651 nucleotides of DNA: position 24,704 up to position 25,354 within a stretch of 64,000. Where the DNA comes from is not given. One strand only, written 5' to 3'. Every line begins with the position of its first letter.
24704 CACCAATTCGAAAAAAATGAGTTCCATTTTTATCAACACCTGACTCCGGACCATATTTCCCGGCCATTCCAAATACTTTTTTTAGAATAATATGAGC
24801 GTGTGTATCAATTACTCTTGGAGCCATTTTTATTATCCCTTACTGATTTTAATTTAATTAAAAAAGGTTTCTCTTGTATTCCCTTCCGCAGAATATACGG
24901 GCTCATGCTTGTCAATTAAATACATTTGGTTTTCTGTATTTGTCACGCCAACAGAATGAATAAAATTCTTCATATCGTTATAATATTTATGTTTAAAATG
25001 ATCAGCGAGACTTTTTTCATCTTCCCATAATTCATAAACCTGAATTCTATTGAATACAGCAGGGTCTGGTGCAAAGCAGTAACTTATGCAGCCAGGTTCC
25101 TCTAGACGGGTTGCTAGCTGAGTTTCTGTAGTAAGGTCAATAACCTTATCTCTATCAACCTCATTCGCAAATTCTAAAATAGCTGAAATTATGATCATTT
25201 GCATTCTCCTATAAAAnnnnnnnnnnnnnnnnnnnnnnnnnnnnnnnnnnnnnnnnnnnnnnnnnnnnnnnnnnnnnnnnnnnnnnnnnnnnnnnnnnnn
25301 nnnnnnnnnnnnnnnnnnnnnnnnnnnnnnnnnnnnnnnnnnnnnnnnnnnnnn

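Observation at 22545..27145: Five-gene minus-strand operon: Rieske alpha, NTF2-like, ABM monooxygenase-like, Amidohydro_2, amidohydrolase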

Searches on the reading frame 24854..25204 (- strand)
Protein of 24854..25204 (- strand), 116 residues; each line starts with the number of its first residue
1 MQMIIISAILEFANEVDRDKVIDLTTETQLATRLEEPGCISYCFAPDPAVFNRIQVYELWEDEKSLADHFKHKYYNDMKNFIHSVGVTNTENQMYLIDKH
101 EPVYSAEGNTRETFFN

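Call 3: search_protein_families(library=pfam, proteins=[window:24854-25204:-], max_evalue=0.01)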
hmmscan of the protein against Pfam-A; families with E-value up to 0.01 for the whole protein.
window:24854-25204:- (116 aa): 1 family
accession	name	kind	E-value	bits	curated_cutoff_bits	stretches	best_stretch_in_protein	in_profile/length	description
PF03992.22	ABM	-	7e-08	33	23.1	1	17-78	14-75/78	Antibiotic biosynthesis monooxygenase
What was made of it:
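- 24854..25204 (-): ABM-domain protein (116 aa), first gene of the conserved trio. PF03992 scores 33 bits (call 3).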

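Call 4: search_protein_families(library=ncbifam, proteins=[window:24854-25204:-], max_evalue=0.01)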
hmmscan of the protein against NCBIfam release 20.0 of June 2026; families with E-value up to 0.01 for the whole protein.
window:24854-25204:- (116 aa): 1 family
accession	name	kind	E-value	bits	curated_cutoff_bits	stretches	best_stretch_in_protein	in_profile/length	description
NF007791.0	PRK10486.1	equivalog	0.00016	22.1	135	1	18-83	15-79/96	(4S)-4-hydroxy-5-phosphonooxypentane-2,3-dione isomerase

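Call 35: search_solved_structures(query=window:24854-25204:-, max_evalue=1)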
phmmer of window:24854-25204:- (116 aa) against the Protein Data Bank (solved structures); distinct sequences matched with E-value up to 1: 8.
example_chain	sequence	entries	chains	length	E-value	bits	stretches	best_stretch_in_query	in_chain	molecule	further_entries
1q8b_A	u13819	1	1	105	0.00014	25.3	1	3-79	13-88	Protein yjcS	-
2fb0_A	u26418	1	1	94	0.00063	23.3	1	11-83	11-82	conserved hypothetical protein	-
3qmq_A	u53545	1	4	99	0.0055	20.2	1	15-77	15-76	Autoinducer-2 (AI-2) modifying protein LsrG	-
3mcs_A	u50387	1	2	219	0.016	18.7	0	26-78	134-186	Putative monooxygenase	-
4dpo_A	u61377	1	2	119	0.035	17.6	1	13-82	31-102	Conserved protein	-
4dn9_A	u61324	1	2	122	0.12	15.9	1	35-65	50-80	Antibiotic biosynthesis monooxygenase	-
8c44_A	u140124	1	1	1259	0.52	13.9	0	55-92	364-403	PfEMP1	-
8c3y_A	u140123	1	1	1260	0.53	13.8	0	55-92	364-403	PfEMP1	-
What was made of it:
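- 24854..25204 (-): No close solved structure exists (call 35).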
